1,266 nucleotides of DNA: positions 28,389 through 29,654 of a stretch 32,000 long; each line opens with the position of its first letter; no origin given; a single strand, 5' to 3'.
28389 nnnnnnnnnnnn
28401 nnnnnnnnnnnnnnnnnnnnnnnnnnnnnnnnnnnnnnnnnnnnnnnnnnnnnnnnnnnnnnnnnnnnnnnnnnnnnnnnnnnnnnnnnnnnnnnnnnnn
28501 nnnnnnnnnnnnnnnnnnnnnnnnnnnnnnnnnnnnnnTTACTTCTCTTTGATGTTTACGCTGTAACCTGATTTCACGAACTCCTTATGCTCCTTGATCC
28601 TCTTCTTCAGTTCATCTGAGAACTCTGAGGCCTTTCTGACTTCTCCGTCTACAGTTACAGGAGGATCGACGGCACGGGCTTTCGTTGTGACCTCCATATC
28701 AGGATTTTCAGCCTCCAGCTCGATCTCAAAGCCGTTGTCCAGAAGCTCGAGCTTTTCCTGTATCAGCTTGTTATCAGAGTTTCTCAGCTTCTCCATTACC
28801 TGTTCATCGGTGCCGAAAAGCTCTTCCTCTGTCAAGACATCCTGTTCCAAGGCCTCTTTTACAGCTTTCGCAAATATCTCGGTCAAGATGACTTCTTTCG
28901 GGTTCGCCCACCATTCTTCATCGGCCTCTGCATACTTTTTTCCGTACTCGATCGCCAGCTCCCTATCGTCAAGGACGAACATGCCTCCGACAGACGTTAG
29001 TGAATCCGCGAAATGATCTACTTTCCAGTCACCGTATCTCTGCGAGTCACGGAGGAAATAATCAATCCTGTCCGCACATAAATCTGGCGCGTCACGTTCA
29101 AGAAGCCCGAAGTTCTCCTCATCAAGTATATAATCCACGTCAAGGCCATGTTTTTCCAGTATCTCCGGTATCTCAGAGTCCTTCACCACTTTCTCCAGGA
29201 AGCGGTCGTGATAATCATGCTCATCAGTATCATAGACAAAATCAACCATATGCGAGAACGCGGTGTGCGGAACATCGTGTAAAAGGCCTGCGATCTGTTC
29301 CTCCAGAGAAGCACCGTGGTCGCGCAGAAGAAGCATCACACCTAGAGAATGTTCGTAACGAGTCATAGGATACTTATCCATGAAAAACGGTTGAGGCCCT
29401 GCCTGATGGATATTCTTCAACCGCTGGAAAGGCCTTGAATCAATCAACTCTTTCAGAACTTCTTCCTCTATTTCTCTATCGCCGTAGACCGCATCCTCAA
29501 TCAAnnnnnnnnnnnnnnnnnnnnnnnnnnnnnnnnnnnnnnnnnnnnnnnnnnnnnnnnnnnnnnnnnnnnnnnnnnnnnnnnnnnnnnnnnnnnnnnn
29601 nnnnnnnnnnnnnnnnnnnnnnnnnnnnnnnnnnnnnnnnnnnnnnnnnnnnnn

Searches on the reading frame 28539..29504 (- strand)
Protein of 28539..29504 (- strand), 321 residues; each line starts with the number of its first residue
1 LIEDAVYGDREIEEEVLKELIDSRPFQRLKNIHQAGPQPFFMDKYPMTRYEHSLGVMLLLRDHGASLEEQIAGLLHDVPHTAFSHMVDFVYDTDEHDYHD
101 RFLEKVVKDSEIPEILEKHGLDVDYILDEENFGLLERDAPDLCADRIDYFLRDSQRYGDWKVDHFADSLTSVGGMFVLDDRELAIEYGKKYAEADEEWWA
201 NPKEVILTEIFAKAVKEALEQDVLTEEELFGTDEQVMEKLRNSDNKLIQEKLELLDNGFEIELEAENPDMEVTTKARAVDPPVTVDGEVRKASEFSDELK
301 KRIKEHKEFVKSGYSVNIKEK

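Call 85: search_protein_families(library=pfam, proteins=[window:28539-29504:-], max_evalue=0.001)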
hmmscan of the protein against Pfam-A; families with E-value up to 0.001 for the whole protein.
window:28539-29504:- (321 aa): 2 families
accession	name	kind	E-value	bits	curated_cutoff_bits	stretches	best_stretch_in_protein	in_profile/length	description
PF01966.28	HD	-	5.4e-09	36.8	22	1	49-152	1-115/116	HD domain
PF06878.16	Pkip-1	-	0.00065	20.3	25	0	57-118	38-97/163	Pkip-1 protein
